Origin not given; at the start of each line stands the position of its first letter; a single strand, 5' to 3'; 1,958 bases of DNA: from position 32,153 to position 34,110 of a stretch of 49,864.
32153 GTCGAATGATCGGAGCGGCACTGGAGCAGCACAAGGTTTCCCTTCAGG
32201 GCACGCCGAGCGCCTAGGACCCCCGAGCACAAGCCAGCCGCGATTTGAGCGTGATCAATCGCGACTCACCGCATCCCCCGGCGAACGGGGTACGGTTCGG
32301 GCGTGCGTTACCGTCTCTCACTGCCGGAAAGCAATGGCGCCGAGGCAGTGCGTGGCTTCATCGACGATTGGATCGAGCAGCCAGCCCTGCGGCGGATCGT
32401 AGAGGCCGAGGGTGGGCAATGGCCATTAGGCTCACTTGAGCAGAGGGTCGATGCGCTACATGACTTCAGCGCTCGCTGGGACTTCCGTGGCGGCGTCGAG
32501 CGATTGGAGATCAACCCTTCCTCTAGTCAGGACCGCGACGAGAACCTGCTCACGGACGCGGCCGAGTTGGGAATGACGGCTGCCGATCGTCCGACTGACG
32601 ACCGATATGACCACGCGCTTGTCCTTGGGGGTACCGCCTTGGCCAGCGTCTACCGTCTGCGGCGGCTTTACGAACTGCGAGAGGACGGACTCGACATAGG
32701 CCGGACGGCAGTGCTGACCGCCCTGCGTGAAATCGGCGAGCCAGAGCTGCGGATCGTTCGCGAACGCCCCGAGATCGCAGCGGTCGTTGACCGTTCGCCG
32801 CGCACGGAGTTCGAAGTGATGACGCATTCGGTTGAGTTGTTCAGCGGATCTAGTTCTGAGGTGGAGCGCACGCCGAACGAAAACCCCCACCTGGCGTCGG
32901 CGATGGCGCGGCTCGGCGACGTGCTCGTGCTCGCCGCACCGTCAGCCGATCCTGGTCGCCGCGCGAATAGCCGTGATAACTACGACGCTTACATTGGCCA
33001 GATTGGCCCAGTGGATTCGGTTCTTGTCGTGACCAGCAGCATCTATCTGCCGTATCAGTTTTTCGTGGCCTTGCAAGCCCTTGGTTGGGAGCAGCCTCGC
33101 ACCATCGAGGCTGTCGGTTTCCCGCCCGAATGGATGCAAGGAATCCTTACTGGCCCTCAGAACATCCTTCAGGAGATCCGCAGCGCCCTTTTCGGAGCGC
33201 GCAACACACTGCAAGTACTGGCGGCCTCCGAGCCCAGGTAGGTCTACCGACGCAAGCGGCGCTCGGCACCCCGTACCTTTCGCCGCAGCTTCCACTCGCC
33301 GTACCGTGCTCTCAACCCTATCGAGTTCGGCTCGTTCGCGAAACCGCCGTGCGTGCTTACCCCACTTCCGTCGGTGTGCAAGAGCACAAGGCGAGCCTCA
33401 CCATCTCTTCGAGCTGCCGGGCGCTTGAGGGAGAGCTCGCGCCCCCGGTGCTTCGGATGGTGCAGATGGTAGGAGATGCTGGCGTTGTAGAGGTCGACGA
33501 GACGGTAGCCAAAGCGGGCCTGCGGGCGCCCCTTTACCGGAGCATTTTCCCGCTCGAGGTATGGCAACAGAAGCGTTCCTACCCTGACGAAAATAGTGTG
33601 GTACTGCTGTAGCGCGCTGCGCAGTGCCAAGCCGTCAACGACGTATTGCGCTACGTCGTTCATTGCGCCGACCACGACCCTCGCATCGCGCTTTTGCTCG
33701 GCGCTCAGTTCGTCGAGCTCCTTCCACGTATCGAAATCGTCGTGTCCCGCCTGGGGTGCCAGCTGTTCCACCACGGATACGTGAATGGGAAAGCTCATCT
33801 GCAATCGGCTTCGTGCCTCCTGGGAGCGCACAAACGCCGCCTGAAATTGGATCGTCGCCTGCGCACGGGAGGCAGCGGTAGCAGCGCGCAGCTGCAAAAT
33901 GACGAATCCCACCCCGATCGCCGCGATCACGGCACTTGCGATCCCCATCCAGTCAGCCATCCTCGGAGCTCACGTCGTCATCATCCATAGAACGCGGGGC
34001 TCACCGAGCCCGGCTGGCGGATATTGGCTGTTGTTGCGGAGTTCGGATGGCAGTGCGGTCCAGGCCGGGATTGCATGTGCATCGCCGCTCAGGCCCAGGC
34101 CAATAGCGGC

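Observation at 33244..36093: SIR2-TPR protein with a downstream single-pass membrane protein, a candidate NAD-depleting defence module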

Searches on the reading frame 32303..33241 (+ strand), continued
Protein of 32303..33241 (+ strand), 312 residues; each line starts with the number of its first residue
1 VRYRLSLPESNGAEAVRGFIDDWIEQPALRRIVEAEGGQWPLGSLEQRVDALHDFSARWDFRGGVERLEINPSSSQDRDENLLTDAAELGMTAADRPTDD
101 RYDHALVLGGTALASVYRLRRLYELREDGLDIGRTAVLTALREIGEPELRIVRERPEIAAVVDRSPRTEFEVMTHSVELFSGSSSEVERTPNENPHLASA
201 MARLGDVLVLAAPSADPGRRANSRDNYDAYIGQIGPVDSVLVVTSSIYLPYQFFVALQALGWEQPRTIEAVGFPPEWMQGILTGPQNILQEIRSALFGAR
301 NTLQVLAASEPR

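Call 69: search_protein_families(library=pfam, alignment_id=A2, max_evalue=10)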
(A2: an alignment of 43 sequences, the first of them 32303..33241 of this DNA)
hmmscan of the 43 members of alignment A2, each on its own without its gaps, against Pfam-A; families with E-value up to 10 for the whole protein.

A. member 1, window:32303-33241:+ (312 aa): 1 family
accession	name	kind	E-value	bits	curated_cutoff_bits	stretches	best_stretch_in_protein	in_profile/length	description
PF12390.13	Se-cys_synth_N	-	0.039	14.5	22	0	194-212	13-31/40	Selenocysteine synthase N terminal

B. families by the number of members that match (of 43 scanned): 9 families
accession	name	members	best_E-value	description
PF02698.23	DUF218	3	0.054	DUF218 domain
PF05489.18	Phage_tail_X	2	0.012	Phage Tail Protein X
PF17844.6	SCP_3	1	0.031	Bacterial SCP ortholog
PF12390.13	Se-cys_synth_N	1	0.039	Selenocysteine synthase N terminal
PF07788.17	PDDEXK_10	1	0.091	PD-(D/E)XK nuclease superfamily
PF16550.10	RPN13_C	1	0.097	UCH-binding domain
PF11890.14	DUF3410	1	0.099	Domain of unknown function (DUF3410)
PF09278.17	MerR-DNA-bind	1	0.17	MerR, DNA binding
PF01816.23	LRV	1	0.55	Leucine rich repeat variant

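Call 73: fold_search(model_id=the predicted structure, library=viral)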
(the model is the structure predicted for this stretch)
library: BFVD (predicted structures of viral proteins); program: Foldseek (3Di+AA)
matches with E <= 10: 671; with E <= 0.001: 0
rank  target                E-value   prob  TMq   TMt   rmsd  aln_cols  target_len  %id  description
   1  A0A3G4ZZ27            1.4e-03  1.00  0.34  0.55   8.0       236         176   13  YdcF family protein [Edafosvirus sp.]
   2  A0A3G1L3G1            1.4e-02  0.69  0.28  0.38  21.4       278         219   12  Nicotinamide/nicotinate mononucleotide adenylyltransferase [Synechococcus phage S-CBWM1]
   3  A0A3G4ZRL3            1.9e-02  0.44  0.28  0.15  20.0       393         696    9  tRNA(Ile)-lysidine synthetase [Dasosvirus sp.]
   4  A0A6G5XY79            2.3e-02  0.51  0.23  0.29  11.9       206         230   10  (no name in the UniProt tables at hand)
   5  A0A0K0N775            3.6e-02  0.38  0.22  0.18  13.5       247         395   10  Glycosyl transferase family 1 domain-containing protein [Gordonia phage GMA2]
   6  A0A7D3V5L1            3.9e-02  0.38  0.26  0.10  13.5       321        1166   10  Protein kinase [Fadolivirus FV1/VV64]
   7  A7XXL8                5.1e-02  0.12  0.19  0.12  21.7       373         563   10  von Willebrand factor type A domain [Thermus phage P74-26]
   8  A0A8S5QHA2            6.0e-02  0.60  0.29  0.34   8.8       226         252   11  tRNA(Ile)-lysidine synthetase, N-terminal domain [Myoviridae sp. ctdNl2]
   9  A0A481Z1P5            6.0e-02  0.25  0.16  0.18  13.5       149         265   11  Transactivator/viroplasmin protein [Mimivirus LCMiAC02]
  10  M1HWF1                7.5e-02  0.23  0.20  0.13  20.1       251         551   11  (no name in the UniProt tables at hand)
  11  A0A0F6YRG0            1.1e-01  0.15  0.12  0.20  10.1       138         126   12  Uncharacterized protein [Mycobacterium phage MOOREtheMARYer]
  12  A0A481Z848            1.2e-01  0.14  0.20  0.21  12.7       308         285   11  Patatin-like phospholipase [Pithovirus LCPAC304]
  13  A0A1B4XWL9            1.3e-01  0.23  0.24  0.26  19.8       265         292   13  Uncharacterized protein [Tenacibaculum phage pT24]
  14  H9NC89                1.3e-01  0.06  0.13  0.15  16.4       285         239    9  (no name in the UniProt tables at hand)
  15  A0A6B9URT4            1.4e-01  0.25  0.23  0.17  19.2       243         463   12  (no name in the UniProt tables at hand)
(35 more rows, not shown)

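Call 91: search_dna_similar(query=window:32303-33241:+, collection=plasmids, mode=protein, max_rows=15)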
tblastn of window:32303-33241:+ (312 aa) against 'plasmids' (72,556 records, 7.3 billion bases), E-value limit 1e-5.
Records with a match: 1; places in all: 1; records where one place covers at least 80% of the query: 1.
Best place of each record, by identity: <60% 1.
By first word of the organism name: Rhodococcus 1.
By predicted mobility (MOB-suite, as given by PLSDB): conjugative 1.
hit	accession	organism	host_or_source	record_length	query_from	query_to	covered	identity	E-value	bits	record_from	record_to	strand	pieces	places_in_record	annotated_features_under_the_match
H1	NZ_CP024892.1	Rhodococcus ruber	cell culture,activated sludge from ...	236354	16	311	95%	28.2%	3e-8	62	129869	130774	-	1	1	hypothetical protein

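Call 93: get_annotated_region(hit=H1, flank=6000)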
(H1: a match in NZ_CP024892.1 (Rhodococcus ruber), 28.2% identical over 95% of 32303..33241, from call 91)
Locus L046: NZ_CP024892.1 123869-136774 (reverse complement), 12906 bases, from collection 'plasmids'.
description: Rhodococcus ruber strain YYL plasmid pYYL1.1, complete sequence
organism: Rhodococcus ruber (NCBI taxid 1830)
taxonomy: Bacteria; Actinomycetota; Actinomycetes; Mycobacteriales; Nocardiaceae; Rhodococcus; Rhodococcus ruber
host: -; source: cell culture,activated sludge from pharmaceutical waste in Shaoxing China; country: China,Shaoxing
typing (MOB-suite, as given by PLSDB): conjugative; relaxase MOBF; mating-pair formation MPF_T
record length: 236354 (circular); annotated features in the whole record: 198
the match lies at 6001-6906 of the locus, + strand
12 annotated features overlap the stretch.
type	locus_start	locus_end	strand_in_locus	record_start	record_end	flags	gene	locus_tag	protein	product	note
CDS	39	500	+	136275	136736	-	-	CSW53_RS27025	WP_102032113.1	hypothetical protein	-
CDS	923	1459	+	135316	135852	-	-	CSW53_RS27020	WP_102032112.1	NYN domain-containing protein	-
CDS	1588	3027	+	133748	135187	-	-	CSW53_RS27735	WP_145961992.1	hypothetical protein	-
CDS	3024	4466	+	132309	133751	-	-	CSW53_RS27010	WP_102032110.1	hypothetical protein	-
CDS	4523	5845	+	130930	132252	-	-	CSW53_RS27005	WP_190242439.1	CHAT domain-containing protein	-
CDS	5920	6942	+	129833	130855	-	-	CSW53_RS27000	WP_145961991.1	hypothetical protein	-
CDS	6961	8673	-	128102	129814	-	-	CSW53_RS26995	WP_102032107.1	tetratricopeptide repeat protein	-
CDS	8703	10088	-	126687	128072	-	-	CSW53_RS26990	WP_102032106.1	hypothetical protein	-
CDS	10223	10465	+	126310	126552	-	-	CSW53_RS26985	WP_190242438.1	co-chaperone GroES family protein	-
CDS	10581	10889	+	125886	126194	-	-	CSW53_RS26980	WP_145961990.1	hypothetical protein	-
CDS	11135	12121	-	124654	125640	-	-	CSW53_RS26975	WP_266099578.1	UDP-N-acetylmuramate dehydrogenase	-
CDS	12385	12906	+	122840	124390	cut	-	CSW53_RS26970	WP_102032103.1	MBL fold metallo-hydrolase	-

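Call 95: search_protein_families(library=pfam, proteins=[L046:6961-8673:-], max_evalue=0.001)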
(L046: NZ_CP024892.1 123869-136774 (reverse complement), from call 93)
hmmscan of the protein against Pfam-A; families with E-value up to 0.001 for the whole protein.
L046:6961-8673:- (570 aa): 16 families
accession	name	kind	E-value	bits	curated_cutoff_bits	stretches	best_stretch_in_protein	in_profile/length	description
PF13424.12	TPR_12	-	4.2e-28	97.8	30.1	4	189-260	3-76/77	Tetratricopeptide repeat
PF07719.23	TPR_2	-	2.9e-21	74.2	27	0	115-137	6-28/34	Tetratricopeptide repeat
PF00515.34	TPR_1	-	2.2e-19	68.8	27.8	1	268-297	1-30/34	Tetratricopeptide repeat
PF13181.12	TPR_8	-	7.3e-19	66.7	25.7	0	269-297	2-30/34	Tetratricopeptide repeat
PF14938.12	SNAP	-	5.9e-13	49.4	25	2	268-380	75-186/282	Soluble NSF attachment protein, SNAP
PF13374.12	TPR_10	-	2.3e-12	46.9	27.5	0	307-334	1-28/42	Tetratricopeptide repeat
PF13428.12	TPR_14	-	2.4e-12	46.7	23.5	0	114-140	5-31/44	Tetratricopeptide repeat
PF14559.12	TPR_19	-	3.3e-08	34.2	25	1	40-94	4-52/68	Tetratricopeptide repeat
PF13174.12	TPR_6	-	1.9e-07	31.7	26.3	0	33-51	6-24/33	Tetratricopeptide repeat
PF13432.12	TPR_16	-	3.3e-07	31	32.7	2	33-96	3-60/65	Tetratricopeptide repeat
PF17874.7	TPR_MalT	-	8.4e-07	29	45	0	273-381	45-154/336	MalT-like TPR region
PF24885.1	TPR_NPHP3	-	2.2e-06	27.7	100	0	264-371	95-205/239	Nephrocystin-3 TPR domain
PF13176.12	TPR_7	-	2.7e-06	27.5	27.9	0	116-137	5-26/36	Tetratricopeptide repeat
PF07721.20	TPR_4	-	3.5e-06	27.5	27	0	116-135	7-26/26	Tetratricopeptide repeat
PF13414.12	TPR_11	-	0.00021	21.3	26.8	0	117-137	1-21/42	TPR repeat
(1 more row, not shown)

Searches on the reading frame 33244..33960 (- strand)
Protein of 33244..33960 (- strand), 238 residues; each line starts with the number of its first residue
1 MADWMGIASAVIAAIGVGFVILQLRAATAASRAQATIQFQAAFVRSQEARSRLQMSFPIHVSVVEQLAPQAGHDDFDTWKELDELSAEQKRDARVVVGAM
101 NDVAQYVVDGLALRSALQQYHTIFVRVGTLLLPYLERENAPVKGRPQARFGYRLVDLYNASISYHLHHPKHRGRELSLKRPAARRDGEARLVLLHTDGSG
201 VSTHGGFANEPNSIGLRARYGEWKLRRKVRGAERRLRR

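Call 3: search_protein_families(library=pfam, proteins=[window:33244-33960:-], max_evalue=0.01)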
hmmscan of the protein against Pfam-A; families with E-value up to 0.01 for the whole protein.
window:33244-33960:- (238 aa): 1 family
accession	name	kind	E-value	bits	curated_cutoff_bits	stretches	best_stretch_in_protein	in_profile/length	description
PF15956.11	DUF4760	-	0.006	17.2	25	1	11-138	2-123/141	Domain of unknown function (DUF4760)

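Call 4: search_protein_families(library=padloc, proteins=[window:33244-33960:-], max_evalue=0.01)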
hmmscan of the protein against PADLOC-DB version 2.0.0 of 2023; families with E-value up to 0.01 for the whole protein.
window:33244-33960:- (238 aa): 0 families

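Call 5: search_protein_families(library=ncbifam, proteins=[window:33244-33960:-], max_evalue=0.01)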
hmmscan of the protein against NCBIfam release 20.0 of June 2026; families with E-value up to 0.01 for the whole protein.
window:33244-33960:- (238 aa): 1 family
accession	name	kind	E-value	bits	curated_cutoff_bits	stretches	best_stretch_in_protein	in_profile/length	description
TIGR01709.2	typeII_sec_gspL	equivalog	0.0037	16.4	65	1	4-71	249-317/392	type II secretion system protein GspL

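Call 10: find_homologous_proteins(query=window:33244-33960:-)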
Query window:33244-33960:- (238 aa): 97 proteins with E <= 0.001 among 3063 candidates.
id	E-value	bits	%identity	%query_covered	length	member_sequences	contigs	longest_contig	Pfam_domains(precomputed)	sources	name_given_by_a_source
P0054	2.8e-138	477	92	100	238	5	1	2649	-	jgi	jgi:hypothetical protein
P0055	6.0e-131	453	87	100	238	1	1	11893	-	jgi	jgi:hypothetical protein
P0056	3.8e-124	430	82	100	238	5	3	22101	-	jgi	jgi:hypothetical protein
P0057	9.6e-122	423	81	100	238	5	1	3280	-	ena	-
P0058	5.3e-120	417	80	100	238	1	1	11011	-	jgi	jgi:hypothetical protein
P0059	6.7e-116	404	77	100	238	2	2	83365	-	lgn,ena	-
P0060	3.4e-115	401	77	100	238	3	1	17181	-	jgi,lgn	jgi:hypothetical protein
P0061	1.5e-111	389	75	100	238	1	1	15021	-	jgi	jgi:hypothetical protein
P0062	5.3e-111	388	77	94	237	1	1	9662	-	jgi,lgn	jgi:hypothetical protein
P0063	5.9e-108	378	74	100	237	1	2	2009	-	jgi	jgi:hypothetical protein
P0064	1.8e-106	373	72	100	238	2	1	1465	-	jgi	-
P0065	2.1e-105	369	77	92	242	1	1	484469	-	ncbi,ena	-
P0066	5.1e-104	365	72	100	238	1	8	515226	-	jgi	jgi:hypothetical protein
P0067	2.7e-102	359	72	97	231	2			-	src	-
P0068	9.8e-102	357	70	100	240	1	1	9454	-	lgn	-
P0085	3.4e-74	267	55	100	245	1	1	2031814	-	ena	-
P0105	3.0e-61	225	51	100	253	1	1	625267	-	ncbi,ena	-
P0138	4.4e-40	156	42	94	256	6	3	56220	-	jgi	jgi:hypothetical protein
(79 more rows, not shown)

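Call 18: find_encoding_contigs(protein=P0066, flank=6000, max_places=2)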
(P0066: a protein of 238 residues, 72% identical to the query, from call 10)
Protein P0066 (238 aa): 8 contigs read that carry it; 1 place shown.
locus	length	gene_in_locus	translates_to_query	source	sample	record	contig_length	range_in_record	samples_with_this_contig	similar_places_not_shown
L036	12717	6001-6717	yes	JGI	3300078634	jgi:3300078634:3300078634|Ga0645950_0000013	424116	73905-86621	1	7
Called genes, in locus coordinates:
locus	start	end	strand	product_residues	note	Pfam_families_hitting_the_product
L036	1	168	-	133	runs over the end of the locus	-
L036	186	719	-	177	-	-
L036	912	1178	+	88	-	-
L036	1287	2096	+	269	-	PF13338:AbiEi_4 (weak), PF12802:MarR_2 (weak)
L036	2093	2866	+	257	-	PF08843:AbiEii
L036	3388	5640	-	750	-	PF02463:SMC_N, PF13175:AAA_15 (weak), PF13476:AAA_23 (faint)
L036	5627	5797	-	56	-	-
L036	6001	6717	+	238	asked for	-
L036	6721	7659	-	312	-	PF27209:Rv3785_N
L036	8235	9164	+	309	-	-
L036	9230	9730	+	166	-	PF11645:PDDEXK_5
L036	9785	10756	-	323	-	PF16881:LIAS_N, PF04055:Radical_SAM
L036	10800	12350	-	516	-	-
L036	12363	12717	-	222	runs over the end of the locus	PF21948:LplA-B_cat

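Call 19: find_encoding_contigs(protein=P0085, flank=6000, max_places=2)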
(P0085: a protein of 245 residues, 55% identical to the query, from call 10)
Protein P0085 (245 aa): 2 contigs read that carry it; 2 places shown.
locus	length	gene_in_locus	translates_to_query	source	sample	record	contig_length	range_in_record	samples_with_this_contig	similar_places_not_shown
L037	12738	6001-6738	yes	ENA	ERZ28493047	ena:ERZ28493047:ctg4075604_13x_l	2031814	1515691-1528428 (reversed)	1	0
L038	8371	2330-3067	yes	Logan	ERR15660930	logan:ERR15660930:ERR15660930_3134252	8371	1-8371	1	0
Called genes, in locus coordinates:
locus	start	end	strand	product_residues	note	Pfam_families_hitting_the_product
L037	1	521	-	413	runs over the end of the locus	PF13495:Phage_int_SAM_4 (weak), PF14659:Phage_int_SAM_3 (weak), PF00589:Phage_integrase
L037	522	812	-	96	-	-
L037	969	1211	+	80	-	PF13560:HTH_31, PF12844:HTH_19 (weak), PF01381:HTH_3, PF13443:HTH_26 (weak)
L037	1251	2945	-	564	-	PF00239:Resolvase, PF07508:Recombinase, PF13408:Zn_ribbon_recom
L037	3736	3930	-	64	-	-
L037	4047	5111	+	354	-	PF04471:Mrr_cat (faint)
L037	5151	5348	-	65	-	-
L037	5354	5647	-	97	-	-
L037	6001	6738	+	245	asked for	-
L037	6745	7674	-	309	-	PF27209:Rv3785_N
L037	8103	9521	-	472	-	PF28123:DUF8370, PF28130:DUF8371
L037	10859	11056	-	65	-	-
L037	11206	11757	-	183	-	-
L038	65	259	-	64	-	-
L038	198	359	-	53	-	-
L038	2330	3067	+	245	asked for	-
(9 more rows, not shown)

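Call 20: find_encoding_contigs(protein=P0105, flank=6000, max_places=2)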
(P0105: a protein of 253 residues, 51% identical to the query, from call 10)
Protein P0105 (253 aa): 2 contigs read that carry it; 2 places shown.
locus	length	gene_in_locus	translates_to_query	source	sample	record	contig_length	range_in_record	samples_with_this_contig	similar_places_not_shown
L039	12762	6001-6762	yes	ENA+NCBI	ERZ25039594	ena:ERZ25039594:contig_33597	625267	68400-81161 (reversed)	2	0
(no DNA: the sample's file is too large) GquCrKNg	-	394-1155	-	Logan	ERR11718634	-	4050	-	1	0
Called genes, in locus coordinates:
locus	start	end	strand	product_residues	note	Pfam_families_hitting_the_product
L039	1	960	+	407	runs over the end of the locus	PF13676:TIR_2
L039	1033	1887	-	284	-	PF13638:PIN_4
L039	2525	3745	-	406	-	PF18862:ApeA_NTD1, PF18739:HEPN_Apea (weak)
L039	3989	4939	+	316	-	-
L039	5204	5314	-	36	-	-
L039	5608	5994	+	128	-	-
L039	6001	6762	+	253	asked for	-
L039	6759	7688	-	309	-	PF27209:Rv3785_N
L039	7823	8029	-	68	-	-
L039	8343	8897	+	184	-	-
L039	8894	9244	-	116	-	-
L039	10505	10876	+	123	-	-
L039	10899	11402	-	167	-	PF08937:ThsB_TIR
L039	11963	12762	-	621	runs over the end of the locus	PF13676:TIR_2, PF18180:LD_cluster3, PF18163:LD_cluster2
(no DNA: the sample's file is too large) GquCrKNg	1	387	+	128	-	?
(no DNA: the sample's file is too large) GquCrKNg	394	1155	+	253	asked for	-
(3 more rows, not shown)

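Call 31: search_protein_families(library=pfam, alignment_id=A3, max_evalue=0.1)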
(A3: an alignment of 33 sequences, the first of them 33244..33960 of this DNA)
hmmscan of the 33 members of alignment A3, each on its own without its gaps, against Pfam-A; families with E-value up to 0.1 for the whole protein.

A. member 1, window:33244-33960:- (238 aa): 1 family
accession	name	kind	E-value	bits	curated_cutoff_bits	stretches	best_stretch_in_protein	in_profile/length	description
PF15956.11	DUF4760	-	0.006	17.2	25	1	11-138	2-123/141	Domain of unknown function (DUF4760)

B. families by the number of members that match (of 33 scanned): 9 families
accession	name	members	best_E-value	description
PF15956.11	DUF4760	13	0.00053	Domain of unknown function (DUF4760)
PF20570.3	DUF6779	3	0.0062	Domain of unknown function (DUF6779)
PF16080.10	Phage_holin_2_3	2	0.0066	Bacteriophage holin family HP1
PF08040.16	NADH_oxidored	1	0.0075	MNLL subunit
PF09850.14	DotU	1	0.039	Type VI secretion system protein DotU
PF07023.17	DUF1315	1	0.051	Protein of unknown function (DUF1315)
PF06705.16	SF-assemblin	1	0.071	SF-assemblin/beta giardin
PF21630.2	Q4D059-like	1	0.074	Hypothetical protein Q4D059-like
PF12390.13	Se-cys_synth_N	1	0.083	Selenocysteine synthase N terminal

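Call 66: search_protein_families(library=phrogs, proteins=[window:33244-33960:-], max_evalue=0.01)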
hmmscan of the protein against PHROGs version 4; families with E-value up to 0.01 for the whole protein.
window:33244-33960:- (238 aa): 0 families

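Call 98: find_encoding_contigs(protein=P0138, flank=5000, max_places=3)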
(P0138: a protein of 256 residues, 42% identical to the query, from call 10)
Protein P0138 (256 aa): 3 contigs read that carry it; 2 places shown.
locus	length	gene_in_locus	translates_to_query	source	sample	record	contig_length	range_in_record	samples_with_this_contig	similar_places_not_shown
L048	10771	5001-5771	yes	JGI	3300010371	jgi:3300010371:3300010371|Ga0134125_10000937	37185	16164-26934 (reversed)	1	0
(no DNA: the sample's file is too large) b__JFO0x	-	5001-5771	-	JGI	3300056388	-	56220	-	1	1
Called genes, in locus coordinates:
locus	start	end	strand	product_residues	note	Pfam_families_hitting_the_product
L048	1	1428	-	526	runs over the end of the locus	PF05227:CHASE3, PF00990:GGDEF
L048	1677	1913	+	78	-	-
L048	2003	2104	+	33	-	-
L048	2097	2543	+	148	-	-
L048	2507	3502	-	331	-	PF00296:Bac_luciferase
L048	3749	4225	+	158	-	-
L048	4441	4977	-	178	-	-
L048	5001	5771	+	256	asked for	-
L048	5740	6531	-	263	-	PF02578:Cu-oxidase_4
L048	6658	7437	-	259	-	-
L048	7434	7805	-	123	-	-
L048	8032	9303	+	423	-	-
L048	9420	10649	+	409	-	-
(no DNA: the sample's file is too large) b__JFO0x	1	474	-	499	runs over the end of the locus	PF02518:HATPase_c (weak), PF13589:HATPase_c_3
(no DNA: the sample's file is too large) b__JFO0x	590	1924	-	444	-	PF02518:HATPase_c (weak), PF13589:HATPase_c_3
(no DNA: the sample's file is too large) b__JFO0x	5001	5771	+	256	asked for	-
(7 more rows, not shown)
